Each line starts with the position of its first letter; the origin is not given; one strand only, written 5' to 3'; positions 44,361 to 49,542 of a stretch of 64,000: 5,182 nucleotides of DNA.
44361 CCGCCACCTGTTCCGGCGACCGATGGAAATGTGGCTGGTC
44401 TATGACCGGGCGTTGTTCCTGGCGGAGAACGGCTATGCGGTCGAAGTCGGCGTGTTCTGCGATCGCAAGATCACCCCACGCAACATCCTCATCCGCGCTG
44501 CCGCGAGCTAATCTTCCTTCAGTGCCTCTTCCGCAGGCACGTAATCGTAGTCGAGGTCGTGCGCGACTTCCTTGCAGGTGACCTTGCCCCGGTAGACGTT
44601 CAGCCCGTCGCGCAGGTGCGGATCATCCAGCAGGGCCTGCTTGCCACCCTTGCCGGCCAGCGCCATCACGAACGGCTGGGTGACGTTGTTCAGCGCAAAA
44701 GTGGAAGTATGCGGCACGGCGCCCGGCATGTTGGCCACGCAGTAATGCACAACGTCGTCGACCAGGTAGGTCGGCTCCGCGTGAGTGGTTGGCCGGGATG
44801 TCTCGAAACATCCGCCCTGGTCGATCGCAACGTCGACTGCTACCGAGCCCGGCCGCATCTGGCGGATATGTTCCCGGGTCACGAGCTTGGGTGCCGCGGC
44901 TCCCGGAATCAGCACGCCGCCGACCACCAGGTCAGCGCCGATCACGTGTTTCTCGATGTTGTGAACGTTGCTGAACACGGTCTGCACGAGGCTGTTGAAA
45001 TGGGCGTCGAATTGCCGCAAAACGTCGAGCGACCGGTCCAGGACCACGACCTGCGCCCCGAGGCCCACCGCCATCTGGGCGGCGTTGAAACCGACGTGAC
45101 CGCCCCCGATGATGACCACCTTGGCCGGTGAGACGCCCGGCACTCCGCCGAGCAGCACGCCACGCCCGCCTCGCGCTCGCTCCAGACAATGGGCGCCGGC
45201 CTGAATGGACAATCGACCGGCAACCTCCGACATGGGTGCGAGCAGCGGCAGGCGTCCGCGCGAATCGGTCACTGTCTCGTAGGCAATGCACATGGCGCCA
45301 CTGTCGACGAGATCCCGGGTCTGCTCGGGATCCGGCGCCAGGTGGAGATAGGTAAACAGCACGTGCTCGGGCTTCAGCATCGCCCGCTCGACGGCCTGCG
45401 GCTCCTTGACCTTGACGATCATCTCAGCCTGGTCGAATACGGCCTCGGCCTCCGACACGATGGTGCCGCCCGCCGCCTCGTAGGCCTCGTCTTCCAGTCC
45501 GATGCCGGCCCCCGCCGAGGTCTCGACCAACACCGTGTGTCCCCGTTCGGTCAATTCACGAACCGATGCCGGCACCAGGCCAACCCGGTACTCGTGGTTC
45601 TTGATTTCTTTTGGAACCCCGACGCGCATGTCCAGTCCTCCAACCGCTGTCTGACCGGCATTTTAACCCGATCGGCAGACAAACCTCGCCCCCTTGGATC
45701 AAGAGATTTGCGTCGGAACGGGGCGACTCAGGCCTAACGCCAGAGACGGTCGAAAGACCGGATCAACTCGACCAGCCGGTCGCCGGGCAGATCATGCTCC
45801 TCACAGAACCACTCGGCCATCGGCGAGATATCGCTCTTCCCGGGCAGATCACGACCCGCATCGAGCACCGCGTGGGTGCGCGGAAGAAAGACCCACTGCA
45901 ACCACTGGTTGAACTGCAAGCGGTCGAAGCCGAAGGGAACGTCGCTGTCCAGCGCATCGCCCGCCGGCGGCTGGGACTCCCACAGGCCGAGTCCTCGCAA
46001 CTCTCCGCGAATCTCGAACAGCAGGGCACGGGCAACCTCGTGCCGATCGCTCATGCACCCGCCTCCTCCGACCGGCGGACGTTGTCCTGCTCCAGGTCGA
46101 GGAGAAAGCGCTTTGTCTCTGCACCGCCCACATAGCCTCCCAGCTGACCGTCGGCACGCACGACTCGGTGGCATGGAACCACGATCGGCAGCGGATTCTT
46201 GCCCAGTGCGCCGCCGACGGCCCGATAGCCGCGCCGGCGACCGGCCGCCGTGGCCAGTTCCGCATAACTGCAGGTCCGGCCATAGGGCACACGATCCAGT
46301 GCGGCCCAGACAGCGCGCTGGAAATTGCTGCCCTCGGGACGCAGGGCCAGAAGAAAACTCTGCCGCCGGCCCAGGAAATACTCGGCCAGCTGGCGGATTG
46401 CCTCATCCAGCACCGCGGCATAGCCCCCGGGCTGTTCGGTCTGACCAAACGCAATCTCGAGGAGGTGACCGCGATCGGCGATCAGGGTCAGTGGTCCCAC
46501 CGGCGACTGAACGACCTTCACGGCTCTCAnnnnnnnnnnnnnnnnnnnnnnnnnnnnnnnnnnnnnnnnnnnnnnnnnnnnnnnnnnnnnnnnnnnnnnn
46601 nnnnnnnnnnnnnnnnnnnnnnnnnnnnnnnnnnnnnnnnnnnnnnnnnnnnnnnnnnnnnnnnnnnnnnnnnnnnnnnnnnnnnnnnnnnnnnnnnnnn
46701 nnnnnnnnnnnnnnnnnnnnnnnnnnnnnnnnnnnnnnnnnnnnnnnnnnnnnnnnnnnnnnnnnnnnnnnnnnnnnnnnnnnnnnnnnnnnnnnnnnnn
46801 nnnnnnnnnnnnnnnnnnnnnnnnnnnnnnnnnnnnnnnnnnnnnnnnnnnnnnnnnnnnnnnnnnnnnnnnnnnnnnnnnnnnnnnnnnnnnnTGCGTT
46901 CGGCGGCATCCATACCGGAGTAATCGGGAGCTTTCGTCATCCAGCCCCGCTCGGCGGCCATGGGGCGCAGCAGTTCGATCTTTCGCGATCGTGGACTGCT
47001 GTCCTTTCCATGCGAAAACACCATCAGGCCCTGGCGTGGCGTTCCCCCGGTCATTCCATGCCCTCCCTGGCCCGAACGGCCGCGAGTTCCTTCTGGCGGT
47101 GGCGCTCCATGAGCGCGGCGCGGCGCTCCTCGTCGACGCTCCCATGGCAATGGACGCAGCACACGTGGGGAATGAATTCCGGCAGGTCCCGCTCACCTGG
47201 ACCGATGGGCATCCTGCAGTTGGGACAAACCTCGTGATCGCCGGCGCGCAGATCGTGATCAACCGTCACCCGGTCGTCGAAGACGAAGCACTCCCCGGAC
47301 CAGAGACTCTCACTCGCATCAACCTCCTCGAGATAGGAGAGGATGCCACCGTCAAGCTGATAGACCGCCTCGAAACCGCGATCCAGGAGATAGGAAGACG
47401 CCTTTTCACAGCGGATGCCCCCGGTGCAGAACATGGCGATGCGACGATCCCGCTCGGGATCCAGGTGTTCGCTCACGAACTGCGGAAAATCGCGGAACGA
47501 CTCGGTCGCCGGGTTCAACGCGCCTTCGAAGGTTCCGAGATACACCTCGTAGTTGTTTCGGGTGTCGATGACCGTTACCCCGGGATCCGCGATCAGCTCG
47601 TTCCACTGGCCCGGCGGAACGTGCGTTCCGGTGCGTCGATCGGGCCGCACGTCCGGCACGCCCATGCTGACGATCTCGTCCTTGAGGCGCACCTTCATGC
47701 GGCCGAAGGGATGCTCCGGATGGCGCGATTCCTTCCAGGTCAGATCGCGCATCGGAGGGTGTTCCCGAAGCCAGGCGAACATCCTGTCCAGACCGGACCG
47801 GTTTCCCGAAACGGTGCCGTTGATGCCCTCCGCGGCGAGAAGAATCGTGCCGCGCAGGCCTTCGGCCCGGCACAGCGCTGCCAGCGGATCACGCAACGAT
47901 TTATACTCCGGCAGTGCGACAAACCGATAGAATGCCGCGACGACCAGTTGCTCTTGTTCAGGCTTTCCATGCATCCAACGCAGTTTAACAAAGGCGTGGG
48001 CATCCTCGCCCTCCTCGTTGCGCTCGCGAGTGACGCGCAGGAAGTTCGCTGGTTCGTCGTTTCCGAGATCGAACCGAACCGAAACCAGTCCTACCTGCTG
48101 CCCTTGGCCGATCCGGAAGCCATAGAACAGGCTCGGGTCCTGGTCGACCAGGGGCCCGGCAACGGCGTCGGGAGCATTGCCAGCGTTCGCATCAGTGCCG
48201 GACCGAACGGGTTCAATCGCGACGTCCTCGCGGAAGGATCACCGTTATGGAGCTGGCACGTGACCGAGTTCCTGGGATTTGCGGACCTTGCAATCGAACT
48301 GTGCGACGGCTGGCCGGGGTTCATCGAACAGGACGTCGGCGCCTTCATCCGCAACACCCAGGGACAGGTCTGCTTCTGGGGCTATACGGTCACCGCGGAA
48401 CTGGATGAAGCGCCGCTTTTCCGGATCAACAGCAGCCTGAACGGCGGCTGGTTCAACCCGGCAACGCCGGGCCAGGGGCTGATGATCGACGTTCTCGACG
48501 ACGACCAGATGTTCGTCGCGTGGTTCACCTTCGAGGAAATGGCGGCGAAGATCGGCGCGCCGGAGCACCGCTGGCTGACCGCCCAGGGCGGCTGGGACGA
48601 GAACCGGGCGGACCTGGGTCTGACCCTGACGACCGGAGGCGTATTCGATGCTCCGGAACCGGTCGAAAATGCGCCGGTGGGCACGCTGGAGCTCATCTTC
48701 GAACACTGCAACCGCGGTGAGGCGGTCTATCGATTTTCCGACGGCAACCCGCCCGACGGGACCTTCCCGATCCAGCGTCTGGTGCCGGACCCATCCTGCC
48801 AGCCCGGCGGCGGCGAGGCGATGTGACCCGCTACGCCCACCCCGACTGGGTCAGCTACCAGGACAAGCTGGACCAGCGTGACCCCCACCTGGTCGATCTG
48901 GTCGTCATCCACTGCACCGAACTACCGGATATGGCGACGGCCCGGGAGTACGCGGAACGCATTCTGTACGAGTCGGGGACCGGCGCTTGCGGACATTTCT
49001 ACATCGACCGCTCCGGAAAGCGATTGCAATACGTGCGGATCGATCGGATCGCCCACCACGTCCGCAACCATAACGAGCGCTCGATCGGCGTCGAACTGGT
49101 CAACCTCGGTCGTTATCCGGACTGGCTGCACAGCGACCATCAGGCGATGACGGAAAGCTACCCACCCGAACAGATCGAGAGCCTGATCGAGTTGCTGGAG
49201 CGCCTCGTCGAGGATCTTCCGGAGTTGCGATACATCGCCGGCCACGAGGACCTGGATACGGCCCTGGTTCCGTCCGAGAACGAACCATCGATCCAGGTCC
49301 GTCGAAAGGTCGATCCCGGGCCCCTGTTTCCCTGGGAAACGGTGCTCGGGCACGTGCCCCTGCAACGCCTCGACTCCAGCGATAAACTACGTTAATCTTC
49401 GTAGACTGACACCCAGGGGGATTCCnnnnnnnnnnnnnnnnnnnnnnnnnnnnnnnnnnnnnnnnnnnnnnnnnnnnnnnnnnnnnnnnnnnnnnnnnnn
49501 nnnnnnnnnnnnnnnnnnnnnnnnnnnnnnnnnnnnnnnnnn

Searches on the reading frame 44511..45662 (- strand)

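Call 17: search_protein_families(library=pfam, proteins=[window:44511-45662:-], max_evalue=0.0001)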
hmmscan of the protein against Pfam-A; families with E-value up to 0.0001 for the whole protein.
window:44511-45662:- (384 aa): 5 families
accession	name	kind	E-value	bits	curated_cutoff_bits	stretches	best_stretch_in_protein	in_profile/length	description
PF01262.27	AlaDh_PNT_C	-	6.8e-86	287.5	23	1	152-363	1-213/214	Alanine dehydrogenase/PNT, C-terminal domain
PF05222.21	AlaDh_PNT_N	-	1.8e-50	171.2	30.4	1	15-148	1-136/136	Alanine dehydrogenase/PNT, N-terminal domain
PF00070.33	Pyr_redox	-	3.9e-08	34.1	22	1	181-231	1-51/82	Pyridine nucleotide-disulphide oxidoreductase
PF07992.20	Pyr_redox_2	-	2.4e-07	30.9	26.1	1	178-233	141-196/291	Pyridine nucleotide-disulphide oxidoreductase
PF02826.25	2-Hacid_dh_C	-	7.8e-05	22.6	25.1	0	178-279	35-127/178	D-isomer specific 2-hydroxyacid dehydrogenase, NAD binding domain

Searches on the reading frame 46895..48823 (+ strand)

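Call 17: search_protein_families(library=pfam, proteins=[window:46895-48823:+], max_evalue=0.0001)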
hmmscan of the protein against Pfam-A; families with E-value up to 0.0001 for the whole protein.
window:46895-48823:+ (643 aa): 1 family
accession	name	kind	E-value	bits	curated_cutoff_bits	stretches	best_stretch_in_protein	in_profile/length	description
PF23621.1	BP74_N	-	2.3e-14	53.7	27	1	385-504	3-112/114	BP74 N-terminal domain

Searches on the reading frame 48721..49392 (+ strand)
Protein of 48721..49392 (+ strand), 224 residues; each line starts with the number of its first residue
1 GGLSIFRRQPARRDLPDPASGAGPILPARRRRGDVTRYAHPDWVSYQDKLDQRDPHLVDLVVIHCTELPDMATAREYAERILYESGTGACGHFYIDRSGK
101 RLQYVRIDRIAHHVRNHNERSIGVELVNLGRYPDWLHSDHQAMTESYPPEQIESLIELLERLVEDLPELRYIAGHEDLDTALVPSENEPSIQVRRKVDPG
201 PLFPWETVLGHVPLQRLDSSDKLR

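Call 17: search_protein_families(library=pfam, proteins=[window:48721-49392:+], max_evalue=0.0001)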
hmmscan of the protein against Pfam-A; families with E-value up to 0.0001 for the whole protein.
window:48721-49392:+ (224 aa): 1 family
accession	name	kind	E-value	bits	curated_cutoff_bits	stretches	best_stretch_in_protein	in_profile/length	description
PF01510.30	Amidase_2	-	4.6e-21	75.9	26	1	58-201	5-131/131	N-acetylmuramoyl-L-alanine amidase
